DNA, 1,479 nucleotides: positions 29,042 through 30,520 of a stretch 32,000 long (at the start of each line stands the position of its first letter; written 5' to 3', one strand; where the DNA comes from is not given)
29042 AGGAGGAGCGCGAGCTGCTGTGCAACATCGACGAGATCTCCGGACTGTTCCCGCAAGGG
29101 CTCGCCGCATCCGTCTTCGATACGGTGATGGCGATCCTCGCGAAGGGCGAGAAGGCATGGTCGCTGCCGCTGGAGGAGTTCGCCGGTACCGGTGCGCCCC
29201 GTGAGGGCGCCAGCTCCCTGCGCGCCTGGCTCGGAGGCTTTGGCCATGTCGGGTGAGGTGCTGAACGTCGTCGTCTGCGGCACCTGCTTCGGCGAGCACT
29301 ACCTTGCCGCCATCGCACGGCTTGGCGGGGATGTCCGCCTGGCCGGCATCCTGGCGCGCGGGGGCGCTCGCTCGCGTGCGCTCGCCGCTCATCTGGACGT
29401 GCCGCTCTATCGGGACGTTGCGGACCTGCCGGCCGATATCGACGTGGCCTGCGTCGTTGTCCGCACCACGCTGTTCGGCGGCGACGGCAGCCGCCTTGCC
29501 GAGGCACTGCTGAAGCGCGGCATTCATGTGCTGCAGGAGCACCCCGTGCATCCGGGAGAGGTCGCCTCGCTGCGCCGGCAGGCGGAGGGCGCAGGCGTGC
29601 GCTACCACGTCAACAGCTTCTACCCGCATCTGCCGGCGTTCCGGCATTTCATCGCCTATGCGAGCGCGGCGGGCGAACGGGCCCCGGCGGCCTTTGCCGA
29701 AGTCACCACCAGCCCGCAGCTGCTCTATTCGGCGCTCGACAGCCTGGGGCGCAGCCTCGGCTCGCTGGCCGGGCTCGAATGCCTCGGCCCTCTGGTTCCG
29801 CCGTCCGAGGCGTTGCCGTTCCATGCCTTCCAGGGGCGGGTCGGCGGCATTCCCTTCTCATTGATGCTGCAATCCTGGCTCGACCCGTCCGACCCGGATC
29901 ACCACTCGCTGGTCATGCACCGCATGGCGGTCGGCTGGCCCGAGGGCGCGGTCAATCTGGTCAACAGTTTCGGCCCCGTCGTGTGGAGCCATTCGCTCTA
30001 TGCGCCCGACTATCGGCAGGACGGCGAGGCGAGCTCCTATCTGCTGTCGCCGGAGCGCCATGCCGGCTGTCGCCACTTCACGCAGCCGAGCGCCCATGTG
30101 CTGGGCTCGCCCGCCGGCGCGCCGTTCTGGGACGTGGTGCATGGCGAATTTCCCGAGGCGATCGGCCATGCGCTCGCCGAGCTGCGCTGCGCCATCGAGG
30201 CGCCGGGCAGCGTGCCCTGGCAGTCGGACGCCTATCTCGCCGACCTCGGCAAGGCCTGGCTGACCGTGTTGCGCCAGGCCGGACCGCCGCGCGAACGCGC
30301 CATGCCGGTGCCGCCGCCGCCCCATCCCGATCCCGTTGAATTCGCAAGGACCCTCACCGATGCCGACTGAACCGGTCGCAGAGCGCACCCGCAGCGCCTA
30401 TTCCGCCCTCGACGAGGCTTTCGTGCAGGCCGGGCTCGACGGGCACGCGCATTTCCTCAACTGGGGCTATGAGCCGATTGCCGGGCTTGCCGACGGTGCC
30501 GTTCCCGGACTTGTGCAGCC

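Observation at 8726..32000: Polythiazoline metallophore-type PKS-NRPS cluster with a rearranged, non-canonical assembly line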

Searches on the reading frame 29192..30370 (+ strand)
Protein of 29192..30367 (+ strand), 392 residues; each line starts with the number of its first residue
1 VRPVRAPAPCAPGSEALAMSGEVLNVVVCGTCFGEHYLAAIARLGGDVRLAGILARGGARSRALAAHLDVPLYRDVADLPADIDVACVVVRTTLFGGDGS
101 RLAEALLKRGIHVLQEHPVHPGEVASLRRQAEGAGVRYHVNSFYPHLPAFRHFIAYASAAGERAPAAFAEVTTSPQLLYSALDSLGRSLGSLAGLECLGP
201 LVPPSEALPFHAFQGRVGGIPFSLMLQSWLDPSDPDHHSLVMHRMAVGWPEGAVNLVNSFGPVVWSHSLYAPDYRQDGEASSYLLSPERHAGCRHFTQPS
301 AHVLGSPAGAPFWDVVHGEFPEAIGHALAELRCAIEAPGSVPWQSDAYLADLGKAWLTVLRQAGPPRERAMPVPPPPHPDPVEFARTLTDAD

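Call 4: search_protein_families(library=pfam, proteins=[window:29192-30367:+], max_evalue=0.00001)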
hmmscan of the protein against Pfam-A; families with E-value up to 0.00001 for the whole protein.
window:29192-30367:+ (392 aa): 2 families
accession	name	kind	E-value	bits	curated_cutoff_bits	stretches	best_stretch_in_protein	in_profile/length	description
PF21390.2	Irp3-like_C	-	2.7e-31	108.4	27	1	166-266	3-100/100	Thiazolinyl imine reductase Irp3-like, C-terminal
PF01408.29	GFO_IDH_MocA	-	1.5e-20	74.5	24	1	24-141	1-119/120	Oxidoreductase family, NAD-binding Rossmann fold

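Call 15: find_encoding_contigs(protein=window:29246-30370:+, flank=10000, max_places=6)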
Protein window:29246-30370:+ (374 aa): no gene with exactly this product is on record in the collection.
